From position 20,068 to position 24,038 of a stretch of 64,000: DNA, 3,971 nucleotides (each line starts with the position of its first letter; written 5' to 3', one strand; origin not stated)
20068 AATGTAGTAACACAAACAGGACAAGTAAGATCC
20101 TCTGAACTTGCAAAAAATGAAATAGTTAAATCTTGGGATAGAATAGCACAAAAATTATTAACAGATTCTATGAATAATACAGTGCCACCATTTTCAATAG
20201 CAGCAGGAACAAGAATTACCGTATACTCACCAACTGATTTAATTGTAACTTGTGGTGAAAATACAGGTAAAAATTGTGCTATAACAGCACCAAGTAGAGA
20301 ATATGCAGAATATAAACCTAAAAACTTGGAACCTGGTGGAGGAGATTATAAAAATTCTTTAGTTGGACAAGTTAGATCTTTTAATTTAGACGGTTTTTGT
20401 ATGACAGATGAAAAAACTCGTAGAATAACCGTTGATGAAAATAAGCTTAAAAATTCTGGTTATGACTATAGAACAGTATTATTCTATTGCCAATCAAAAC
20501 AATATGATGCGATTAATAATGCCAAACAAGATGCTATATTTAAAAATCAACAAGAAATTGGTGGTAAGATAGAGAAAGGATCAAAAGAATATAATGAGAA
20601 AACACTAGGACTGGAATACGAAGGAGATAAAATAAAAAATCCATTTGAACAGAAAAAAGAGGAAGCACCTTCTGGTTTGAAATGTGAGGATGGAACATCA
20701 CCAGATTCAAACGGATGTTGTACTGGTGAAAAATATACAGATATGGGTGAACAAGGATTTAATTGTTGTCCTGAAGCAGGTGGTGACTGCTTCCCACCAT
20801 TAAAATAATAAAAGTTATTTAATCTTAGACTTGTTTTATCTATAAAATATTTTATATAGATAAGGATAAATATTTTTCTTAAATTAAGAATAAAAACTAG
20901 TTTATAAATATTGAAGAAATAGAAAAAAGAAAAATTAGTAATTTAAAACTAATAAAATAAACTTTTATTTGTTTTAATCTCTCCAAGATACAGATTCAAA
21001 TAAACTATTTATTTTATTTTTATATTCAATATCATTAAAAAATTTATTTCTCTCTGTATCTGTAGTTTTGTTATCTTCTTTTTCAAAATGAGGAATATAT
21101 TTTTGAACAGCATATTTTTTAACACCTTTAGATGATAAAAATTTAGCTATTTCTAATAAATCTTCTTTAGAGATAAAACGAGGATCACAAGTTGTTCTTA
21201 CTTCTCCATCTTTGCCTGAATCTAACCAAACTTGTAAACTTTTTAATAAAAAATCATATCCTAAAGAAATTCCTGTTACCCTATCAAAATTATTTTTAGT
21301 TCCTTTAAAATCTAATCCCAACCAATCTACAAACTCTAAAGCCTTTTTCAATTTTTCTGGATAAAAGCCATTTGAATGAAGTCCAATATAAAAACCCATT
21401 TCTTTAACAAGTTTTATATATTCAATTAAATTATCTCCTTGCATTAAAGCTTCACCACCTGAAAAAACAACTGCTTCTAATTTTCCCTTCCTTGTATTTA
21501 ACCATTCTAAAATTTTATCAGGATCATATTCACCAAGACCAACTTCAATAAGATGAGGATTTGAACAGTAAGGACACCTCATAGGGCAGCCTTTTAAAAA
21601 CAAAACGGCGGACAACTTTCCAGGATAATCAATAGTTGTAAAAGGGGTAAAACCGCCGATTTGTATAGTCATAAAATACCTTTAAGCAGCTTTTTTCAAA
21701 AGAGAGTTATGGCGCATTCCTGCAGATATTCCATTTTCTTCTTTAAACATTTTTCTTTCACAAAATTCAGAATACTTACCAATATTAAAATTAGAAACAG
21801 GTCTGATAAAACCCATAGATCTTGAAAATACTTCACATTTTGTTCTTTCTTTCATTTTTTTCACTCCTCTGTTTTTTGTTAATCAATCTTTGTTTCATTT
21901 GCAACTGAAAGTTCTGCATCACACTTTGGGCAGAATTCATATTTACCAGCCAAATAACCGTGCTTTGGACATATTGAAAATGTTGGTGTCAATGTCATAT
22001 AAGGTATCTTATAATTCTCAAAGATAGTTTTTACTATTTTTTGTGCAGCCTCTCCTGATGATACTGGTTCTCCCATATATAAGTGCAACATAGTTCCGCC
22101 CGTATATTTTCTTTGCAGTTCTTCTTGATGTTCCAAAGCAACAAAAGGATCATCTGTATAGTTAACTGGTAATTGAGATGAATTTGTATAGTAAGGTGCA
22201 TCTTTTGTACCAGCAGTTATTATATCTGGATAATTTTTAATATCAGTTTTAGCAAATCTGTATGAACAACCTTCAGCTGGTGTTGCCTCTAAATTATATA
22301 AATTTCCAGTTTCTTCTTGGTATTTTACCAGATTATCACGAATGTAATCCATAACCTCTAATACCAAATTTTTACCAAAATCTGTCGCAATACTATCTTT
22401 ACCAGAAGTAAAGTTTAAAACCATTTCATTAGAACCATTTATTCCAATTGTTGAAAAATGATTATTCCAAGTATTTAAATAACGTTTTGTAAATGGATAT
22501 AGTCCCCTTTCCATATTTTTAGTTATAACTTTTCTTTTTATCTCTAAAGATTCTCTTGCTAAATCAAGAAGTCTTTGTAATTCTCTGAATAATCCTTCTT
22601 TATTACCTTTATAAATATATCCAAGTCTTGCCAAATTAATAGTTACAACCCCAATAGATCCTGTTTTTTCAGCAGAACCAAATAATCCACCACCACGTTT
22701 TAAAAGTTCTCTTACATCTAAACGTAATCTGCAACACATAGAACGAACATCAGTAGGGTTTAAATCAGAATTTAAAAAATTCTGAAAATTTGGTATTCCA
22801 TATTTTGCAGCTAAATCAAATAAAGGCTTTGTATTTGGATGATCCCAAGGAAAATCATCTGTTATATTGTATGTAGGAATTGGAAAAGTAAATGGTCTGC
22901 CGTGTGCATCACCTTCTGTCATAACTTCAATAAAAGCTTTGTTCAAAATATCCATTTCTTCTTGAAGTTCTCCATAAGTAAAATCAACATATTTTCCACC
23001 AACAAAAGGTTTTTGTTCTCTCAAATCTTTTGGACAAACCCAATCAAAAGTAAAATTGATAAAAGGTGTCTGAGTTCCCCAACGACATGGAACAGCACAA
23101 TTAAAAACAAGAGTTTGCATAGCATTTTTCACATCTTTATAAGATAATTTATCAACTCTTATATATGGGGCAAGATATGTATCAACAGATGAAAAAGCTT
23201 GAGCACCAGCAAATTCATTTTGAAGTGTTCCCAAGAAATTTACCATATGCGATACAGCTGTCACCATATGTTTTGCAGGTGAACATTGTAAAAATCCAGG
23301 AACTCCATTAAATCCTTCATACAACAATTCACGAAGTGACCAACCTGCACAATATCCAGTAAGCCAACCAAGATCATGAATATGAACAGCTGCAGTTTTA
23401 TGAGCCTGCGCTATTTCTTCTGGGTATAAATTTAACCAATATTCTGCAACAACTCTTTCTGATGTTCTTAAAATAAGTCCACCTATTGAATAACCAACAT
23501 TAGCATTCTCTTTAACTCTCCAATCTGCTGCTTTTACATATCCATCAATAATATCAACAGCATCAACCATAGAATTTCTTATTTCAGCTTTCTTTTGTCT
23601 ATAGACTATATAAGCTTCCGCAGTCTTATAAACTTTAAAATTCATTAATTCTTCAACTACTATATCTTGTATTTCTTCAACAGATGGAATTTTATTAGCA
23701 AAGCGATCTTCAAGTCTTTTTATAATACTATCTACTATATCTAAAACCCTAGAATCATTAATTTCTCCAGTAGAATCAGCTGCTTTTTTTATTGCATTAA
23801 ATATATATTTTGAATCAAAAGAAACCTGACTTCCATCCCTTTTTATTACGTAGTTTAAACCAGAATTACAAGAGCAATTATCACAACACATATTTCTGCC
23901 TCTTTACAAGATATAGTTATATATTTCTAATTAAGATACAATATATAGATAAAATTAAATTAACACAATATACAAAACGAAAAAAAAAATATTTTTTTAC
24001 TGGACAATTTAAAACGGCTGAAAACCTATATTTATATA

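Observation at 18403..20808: VirB10 homolog with E/K-rich tandem-repeat linker and a ~190-aa cysteine-rich C-terminal extension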

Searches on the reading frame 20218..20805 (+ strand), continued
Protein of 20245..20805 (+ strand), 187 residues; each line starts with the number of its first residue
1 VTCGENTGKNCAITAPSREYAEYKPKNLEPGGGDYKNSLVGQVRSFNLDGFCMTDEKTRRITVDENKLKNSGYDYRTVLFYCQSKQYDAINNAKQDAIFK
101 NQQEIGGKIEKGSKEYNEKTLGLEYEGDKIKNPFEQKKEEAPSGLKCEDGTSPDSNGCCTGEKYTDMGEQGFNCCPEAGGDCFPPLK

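Call 95: find_encoding_contigs(protein=P0156, flank=4000, max_places=2)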
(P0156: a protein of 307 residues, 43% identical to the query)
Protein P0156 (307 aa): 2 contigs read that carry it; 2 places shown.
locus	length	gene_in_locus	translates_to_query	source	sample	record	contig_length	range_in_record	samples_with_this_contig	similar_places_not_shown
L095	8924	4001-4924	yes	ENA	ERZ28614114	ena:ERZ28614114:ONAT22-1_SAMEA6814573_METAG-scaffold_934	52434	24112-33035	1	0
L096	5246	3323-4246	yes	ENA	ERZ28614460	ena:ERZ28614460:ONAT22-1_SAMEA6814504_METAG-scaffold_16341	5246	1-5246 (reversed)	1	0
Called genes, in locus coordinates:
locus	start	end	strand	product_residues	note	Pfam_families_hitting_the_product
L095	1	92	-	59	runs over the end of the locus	PF00584:SecE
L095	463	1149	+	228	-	PF04335:VirB8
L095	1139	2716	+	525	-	PF03524:CagX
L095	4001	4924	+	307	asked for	-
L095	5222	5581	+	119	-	-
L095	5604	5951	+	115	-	-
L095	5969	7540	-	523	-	PF14849:YidC_periplas, PF02096:60KD_IMP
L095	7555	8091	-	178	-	PF01252:Peptidase_A8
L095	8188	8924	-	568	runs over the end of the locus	PF00999:Na_H_Exchanger, PF02254:TrkA_N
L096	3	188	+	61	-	?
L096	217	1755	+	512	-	PF03524:CagX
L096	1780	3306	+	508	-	-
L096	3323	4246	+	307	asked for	-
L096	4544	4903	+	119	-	-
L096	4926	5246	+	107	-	?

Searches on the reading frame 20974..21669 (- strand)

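Call 5: search_protein_families(library=pfam, proteins=[window:20974-21669:-], max_evalue=0.001)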
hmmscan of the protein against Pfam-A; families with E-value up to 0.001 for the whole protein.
window:20974-21669:- (231 aa): 2 families
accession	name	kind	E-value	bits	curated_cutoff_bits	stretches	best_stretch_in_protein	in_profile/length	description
PF04055.27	Radical_SAM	-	5.5e-19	69.4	29.5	1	24-178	3-166/166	Radical SAM superfamily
PF13353.11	Fer4_12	-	3.4e-09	37.5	22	1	21-109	8-99/137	4Fe-4S single cluster domain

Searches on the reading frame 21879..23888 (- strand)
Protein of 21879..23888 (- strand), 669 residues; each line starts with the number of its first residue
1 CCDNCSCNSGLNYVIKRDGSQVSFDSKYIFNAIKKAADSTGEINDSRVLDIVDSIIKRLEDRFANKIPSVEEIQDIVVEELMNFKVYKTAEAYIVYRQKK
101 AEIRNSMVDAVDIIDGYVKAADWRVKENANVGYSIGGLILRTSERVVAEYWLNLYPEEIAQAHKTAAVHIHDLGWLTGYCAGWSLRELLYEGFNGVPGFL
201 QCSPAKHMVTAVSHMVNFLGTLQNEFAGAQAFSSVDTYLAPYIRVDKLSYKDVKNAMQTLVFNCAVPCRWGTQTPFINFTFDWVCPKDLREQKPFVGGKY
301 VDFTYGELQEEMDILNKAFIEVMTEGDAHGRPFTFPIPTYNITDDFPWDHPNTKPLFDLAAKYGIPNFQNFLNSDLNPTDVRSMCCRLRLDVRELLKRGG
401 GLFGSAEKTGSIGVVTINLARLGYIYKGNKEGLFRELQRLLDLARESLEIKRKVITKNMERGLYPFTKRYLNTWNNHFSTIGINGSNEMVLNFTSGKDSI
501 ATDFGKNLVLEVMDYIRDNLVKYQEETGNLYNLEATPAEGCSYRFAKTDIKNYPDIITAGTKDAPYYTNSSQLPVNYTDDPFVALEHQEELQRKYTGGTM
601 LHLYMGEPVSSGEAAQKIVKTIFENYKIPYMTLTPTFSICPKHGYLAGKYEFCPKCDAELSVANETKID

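Call 5: search_protein_families(library=pfam, proteins=[window:21879-23888:-], max_evalue=0.001)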
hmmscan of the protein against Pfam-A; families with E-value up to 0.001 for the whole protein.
window:21879-23888:- (669 aa): 2 families
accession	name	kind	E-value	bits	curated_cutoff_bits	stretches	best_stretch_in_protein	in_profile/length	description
PF13597.11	NRDD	-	1.2e-170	569.4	26.2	1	127-658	1-529/562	Anaerobic ribonucleoside-triphosphate reductase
PF03477.21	ATP-cone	-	1.1e-20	74.4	25.8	1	13-101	2-87/88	ATP cone domain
